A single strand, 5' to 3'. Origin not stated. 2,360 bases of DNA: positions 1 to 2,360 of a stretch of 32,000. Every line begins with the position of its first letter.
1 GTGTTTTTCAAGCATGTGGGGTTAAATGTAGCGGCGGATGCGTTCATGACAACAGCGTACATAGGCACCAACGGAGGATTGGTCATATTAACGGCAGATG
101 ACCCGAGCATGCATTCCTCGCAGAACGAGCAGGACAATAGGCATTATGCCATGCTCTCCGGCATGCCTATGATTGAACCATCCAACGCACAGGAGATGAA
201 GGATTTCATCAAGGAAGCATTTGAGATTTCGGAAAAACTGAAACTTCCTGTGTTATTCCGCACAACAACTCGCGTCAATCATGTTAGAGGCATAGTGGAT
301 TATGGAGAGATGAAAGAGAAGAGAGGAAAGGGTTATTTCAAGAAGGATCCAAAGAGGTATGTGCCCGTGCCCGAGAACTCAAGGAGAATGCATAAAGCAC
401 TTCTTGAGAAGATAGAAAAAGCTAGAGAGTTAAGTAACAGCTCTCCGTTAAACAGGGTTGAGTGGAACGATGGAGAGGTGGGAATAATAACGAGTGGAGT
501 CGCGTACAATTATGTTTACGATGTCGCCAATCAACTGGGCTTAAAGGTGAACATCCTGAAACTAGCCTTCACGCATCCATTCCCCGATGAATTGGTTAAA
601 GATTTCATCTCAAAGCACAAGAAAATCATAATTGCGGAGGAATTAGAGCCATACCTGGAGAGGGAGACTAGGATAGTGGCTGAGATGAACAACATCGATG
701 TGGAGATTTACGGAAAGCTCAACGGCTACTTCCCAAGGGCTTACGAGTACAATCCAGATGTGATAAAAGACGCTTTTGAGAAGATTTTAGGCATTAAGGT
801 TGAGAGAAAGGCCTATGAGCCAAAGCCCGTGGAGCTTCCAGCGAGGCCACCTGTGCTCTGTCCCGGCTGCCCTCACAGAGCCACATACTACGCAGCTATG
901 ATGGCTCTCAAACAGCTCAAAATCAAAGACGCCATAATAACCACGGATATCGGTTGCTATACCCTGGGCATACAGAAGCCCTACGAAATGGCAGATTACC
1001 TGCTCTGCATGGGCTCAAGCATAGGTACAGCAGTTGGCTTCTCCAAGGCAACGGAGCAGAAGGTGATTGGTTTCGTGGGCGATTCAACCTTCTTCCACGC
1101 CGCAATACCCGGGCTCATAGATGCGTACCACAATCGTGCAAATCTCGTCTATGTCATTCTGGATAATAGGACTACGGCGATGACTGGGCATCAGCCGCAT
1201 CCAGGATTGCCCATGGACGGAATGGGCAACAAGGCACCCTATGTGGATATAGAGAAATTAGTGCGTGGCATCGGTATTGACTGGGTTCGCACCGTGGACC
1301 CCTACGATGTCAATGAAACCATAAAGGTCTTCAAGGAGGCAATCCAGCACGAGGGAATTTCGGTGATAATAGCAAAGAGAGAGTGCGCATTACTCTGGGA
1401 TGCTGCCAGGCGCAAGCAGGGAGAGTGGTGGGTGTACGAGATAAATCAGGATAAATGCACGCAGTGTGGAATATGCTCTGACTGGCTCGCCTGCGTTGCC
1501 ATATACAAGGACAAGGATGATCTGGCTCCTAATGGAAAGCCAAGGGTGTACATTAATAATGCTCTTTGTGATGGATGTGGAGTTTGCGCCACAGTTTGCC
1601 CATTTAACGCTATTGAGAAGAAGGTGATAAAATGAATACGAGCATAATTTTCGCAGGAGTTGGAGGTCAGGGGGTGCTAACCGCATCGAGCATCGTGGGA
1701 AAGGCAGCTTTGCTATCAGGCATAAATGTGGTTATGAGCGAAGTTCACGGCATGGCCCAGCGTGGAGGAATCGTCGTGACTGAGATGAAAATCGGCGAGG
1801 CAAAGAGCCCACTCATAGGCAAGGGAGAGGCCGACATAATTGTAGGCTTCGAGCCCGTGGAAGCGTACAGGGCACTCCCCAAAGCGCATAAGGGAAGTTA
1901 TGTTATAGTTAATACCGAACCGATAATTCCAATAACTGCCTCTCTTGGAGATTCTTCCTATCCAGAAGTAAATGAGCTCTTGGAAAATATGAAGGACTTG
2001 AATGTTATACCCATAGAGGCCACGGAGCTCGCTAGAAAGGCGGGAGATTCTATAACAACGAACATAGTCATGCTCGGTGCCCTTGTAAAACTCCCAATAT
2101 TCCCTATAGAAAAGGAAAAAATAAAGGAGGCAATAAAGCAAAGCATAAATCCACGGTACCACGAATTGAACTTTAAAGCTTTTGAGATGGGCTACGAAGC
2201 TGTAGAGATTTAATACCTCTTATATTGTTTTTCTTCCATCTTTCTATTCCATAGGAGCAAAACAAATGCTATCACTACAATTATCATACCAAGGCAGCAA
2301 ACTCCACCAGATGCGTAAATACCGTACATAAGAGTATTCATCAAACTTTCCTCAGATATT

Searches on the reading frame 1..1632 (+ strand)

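Call 19: search_protein_families(library=pfam, proteins=[window:1-1632:+], max_evalue=0.001)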
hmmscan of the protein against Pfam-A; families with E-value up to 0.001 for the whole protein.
window:1-1632:+ (544 aa): 11 families
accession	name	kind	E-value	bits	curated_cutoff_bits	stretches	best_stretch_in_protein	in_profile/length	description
PF02775.26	TPP_enzyme_C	-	4e-25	88.8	21.9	1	316-457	1-150/151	Thiamine pyrophosphate enzyme, C-terminal TPP binding domain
PF00037.32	Fer4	-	4.6e-11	42.5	21.1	1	516-539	1-24/24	4Fe-4S binding domain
PF12837.12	Fer4_6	-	5.1e-07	29.8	25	1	516-538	2-24/24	4Fe-4S binding domain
PF12797.12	Fer4_2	-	7.5e-07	29.2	24.5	0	514-535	1-22/22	4Fe-4S binding domain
PF12838.12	Fer4_7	-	2.8e-06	28.1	27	1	485-537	1-52/52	4Fe-4S dicluster domain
PF14697.11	Fer4_21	-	2.4e-05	24.8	35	1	480-539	2-58/59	4Fe-4S dicluster domain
PF13237.11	Fer4_10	-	6.9e-05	23.1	25.5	0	516-539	2-27/53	4Fe-4S dicluster domain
PF25160.1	LdpA_Fe-S-bd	-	0.00029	21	27.6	1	518-541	23-46/49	LdpA Fe-S cluster-binding domain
PF02780.25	Transketolase_C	-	0.0003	21.1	25.9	1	158-230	10-85/124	Transketolase, C-terminal domain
PF01855.24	POR_N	-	0.00041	20.6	27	1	39-105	104-171/231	Pyruvate flavodoxin/ferredoxin oxidoreductase, thiamine diP-bdg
PF17147.9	PFOR_II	-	0.00071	20.3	27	0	168-242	11-94/102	Pyruvate:ferredoxin oxidoreductase core domain II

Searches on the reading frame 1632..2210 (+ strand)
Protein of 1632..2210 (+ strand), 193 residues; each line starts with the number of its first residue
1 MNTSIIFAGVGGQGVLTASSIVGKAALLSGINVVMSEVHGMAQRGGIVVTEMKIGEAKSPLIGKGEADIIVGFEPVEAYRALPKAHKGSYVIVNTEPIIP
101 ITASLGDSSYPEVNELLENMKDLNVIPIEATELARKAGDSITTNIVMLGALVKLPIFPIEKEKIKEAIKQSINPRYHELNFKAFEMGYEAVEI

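Call 19: search_protein_families(library=pfam, proteins=[window:1632-2210:+], max_evalue=0.001)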
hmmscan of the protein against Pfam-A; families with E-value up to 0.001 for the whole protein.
window:1632-2210:+ (193 aa): 1 family
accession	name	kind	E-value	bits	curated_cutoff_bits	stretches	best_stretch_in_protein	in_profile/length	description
PF01558.24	POR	-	5.1e-41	141.2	27.4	1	11-189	1-173/173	Pyruvate ferredoxin/flavodoxin oxidoreductase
